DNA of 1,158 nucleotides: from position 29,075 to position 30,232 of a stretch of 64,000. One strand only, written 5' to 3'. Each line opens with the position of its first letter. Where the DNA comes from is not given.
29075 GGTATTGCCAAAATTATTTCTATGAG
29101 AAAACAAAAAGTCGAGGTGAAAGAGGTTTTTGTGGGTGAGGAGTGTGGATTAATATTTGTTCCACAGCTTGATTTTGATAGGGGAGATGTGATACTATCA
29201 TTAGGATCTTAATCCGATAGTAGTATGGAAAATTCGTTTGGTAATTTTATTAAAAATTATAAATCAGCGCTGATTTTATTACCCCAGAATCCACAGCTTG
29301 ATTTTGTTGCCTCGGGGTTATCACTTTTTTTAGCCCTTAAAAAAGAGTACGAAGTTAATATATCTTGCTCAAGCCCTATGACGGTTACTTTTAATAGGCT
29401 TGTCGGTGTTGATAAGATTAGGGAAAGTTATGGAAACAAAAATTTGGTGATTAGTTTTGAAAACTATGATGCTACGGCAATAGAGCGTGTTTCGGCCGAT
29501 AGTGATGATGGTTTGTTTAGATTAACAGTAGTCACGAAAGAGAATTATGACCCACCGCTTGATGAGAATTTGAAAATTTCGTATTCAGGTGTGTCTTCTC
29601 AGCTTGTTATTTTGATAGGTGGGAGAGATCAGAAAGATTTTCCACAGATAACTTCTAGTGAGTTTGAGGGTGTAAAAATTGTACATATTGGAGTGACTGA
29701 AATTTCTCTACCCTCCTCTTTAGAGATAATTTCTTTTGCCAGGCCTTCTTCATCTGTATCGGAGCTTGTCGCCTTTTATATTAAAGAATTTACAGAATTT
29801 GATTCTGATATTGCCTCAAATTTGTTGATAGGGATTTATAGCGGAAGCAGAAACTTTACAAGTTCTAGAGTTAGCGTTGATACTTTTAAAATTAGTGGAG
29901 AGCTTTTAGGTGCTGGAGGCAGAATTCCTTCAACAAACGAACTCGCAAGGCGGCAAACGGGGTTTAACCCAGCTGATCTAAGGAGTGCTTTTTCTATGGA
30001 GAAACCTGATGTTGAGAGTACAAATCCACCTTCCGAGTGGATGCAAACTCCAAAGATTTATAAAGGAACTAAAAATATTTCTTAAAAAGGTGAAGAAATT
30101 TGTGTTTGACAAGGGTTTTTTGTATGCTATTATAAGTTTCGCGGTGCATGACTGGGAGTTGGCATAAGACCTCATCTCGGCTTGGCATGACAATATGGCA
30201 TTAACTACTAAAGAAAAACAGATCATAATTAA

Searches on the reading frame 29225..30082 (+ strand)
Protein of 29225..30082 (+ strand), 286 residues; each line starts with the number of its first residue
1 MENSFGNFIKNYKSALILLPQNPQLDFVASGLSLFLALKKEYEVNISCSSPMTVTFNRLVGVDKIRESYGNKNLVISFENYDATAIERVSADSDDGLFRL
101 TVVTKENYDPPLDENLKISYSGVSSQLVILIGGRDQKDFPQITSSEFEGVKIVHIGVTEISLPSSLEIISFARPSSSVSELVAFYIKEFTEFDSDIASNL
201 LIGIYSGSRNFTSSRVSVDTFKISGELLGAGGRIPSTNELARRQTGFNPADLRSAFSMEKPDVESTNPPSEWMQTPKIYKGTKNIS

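Call 3: search_protein_families(library=pfam, proteins=[window:29225-30082:+], max_evalue=0.01)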
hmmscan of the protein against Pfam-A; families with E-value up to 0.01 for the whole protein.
window:29225-30082:+ (286 aa): 0 families

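Call 64: search_solved_structures(query=window:29225-30082:+, max_evalue=1)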
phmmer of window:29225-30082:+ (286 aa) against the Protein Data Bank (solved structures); distinct sequences matched with E-value up to 1: 3.
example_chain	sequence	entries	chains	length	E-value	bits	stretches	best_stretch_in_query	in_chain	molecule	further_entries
8ioo_A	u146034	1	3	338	0.2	14.1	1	181-243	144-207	RecJ-like protein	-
8iu7_A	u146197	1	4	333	0.47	12.9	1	174-230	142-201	Bifunctional oligoribonuclease and PAP phosphatase NrnA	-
3dev_A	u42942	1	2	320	0.64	12.4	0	174-229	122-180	SH1221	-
